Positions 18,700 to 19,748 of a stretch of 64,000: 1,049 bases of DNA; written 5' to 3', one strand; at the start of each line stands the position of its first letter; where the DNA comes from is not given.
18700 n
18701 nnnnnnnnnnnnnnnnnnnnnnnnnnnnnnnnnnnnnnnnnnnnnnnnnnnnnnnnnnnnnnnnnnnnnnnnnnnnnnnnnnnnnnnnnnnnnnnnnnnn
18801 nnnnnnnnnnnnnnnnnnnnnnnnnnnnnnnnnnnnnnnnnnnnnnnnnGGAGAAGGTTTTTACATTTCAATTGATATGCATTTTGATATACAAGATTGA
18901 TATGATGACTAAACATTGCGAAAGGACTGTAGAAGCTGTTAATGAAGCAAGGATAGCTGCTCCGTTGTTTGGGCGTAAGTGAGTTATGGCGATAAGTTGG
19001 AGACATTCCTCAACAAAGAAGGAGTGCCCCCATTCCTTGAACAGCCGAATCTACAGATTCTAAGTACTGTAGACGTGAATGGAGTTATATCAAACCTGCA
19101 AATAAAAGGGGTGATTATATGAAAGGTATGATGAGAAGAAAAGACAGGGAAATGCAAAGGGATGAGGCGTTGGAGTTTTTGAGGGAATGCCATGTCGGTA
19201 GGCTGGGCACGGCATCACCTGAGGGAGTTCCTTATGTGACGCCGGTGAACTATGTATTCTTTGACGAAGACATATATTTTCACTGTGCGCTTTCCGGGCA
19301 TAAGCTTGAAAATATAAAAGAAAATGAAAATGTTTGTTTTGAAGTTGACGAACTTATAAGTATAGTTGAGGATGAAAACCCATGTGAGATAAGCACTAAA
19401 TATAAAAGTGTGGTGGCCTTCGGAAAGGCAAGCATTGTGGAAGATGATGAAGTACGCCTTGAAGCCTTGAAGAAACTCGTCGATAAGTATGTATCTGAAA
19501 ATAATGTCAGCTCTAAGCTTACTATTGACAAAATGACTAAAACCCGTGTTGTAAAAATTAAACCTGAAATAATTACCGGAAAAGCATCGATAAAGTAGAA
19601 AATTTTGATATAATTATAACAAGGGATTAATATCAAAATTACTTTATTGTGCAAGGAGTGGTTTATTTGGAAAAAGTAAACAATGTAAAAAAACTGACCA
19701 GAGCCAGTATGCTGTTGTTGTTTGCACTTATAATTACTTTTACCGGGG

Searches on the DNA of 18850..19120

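Call 14: search_rna_families(source=window, start=18850, end=19120, threshold=evalue, max_evalue=10, show_alignments=2)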
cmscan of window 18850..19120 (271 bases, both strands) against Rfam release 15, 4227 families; matches with E-value up to 10: 1.
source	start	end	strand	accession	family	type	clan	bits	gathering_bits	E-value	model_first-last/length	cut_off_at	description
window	18897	18951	+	RF00217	SNORD20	Gene; snRNA; snoRNA; CD-box;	-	14.7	43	9.1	1-80/80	no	Small nucleolar RNA SNORD20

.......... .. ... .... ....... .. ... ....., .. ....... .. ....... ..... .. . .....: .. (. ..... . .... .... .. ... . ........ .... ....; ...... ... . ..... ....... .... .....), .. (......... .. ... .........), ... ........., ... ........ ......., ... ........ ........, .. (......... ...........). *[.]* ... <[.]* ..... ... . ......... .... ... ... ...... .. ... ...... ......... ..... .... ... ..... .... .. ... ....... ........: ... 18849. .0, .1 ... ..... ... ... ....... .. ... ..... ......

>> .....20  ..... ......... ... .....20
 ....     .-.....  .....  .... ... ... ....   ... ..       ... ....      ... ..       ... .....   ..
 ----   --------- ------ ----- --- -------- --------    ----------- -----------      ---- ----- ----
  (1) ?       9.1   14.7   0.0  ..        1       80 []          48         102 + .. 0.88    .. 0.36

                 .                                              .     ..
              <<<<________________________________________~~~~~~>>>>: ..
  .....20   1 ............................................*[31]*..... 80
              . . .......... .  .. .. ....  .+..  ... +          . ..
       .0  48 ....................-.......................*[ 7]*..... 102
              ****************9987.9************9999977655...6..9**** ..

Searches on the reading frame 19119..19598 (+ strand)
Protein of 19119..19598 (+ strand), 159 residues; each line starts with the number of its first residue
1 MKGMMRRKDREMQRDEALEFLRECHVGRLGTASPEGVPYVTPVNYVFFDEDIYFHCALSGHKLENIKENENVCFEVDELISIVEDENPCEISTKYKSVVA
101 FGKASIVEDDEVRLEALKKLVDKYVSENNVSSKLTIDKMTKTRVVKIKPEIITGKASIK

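Call 26: search_protein_families(library=pfam, proteins=[window:19119-19598:+], max_evalue=0.01)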
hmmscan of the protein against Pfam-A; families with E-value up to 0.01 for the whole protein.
window:19119-19598:+ (159 aa): 4 families
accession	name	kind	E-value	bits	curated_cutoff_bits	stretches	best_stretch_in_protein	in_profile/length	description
PF12900.13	Pyridox_ox_2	-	1.6e-31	109.6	27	1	14-155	2-139/140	Pyridoxamine 5'-phosphate oxidase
PF01243.27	PNPOx_N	-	1.8e-18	67.5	28.1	1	15-150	3-114/120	Pyridoxamine 5'-phosphate oxidase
PF04299.18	FMN_bind_2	-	3.6e-07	30.4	22.4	1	9-156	7-164/168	Putative FMN-binding domain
PF16242.11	Pyrid_ox_like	-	0.0049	16.8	28.8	0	19-136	8-114/149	Pyridoxamine 5'-phosphate oxidase like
